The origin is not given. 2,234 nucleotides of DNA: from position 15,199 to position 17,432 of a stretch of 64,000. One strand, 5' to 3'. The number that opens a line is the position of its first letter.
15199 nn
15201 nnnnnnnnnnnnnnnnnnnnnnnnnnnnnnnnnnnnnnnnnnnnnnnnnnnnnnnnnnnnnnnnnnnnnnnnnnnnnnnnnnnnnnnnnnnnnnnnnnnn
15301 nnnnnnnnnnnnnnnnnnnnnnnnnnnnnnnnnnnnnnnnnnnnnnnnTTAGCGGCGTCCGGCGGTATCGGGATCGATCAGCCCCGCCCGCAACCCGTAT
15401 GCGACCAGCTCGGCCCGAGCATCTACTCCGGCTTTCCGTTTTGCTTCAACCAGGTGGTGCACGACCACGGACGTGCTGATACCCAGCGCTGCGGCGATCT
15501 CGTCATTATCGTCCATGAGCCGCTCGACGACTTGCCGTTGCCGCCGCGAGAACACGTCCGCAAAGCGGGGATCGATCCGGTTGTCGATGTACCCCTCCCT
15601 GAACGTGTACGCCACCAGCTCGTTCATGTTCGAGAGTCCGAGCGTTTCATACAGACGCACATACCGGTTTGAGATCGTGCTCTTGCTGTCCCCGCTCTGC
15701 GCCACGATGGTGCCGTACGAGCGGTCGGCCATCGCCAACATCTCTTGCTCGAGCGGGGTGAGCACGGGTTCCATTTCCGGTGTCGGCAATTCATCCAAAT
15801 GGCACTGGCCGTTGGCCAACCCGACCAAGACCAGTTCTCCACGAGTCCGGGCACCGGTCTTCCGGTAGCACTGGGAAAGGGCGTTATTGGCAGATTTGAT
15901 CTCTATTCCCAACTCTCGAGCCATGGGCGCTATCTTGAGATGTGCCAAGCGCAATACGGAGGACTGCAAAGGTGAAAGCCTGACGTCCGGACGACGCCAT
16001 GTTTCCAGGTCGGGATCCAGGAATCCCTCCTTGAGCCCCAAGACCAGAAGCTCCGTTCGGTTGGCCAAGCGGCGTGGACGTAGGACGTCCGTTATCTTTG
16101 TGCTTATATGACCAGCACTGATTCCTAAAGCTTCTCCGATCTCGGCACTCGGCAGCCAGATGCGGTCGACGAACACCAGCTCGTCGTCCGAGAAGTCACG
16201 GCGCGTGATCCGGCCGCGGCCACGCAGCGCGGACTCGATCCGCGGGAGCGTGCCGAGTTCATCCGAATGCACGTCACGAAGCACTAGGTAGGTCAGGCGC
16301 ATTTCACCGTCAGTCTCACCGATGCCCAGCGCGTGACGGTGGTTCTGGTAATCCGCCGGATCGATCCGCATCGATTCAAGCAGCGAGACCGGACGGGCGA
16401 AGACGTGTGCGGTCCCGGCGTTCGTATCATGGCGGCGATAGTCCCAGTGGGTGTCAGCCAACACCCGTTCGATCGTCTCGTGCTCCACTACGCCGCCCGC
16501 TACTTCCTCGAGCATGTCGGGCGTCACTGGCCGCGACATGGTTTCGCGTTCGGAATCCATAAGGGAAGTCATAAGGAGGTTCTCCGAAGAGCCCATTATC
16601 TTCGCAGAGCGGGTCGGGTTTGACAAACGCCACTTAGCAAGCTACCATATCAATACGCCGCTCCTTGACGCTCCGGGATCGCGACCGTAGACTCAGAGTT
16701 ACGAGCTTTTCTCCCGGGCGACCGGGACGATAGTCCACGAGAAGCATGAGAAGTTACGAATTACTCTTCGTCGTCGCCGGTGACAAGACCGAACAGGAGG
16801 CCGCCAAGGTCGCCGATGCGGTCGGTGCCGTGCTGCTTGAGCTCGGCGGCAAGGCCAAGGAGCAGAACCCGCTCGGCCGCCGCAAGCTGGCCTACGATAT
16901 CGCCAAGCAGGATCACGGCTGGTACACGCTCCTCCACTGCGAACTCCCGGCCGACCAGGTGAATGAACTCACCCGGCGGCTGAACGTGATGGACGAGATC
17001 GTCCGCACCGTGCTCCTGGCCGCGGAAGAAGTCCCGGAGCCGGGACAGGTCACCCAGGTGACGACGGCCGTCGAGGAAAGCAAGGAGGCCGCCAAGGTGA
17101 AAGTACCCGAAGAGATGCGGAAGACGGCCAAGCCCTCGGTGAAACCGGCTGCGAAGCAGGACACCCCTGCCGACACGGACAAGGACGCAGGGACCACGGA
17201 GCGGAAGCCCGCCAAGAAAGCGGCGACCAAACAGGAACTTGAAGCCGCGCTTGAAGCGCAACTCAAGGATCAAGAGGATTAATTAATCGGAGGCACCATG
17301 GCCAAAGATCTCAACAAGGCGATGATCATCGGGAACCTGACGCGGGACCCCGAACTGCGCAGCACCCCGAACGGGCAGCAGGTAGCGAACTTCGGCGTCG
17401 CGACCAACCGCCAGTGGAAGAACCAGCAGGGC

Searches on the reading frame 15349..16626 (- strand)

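Call 67: search_protein_families(library=pfam, proteins=[window:15349-16626:-], max_evalue=0.00001)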
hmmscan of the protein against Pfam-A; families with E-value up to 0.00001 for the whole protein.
window:15349-16626:- (425 aa): 1 family
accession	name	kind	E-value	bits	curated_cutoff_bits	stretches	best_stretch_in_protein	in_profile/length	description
PF00196.25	GerE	-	8.8e-11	41.7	23.5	1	357-409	1-55/57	Bacterial regulatory proteins, luxR family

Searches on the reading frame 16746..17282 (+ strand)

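Call 67: search_protein_families(library=pfam, proteins=[window:16746-17282:+], max_evalue=0.00001)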
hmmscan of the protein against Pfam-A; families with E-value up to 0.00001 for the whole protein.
window:16746-17282:+ (178 aa): 1 family
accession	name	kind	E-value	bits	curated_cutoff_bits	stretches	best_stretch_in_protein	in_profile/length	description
PF01250.22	Ribosomal_S6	-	1.3e-19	70.5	27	1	4-90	2-88/90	Ribosomal protein S6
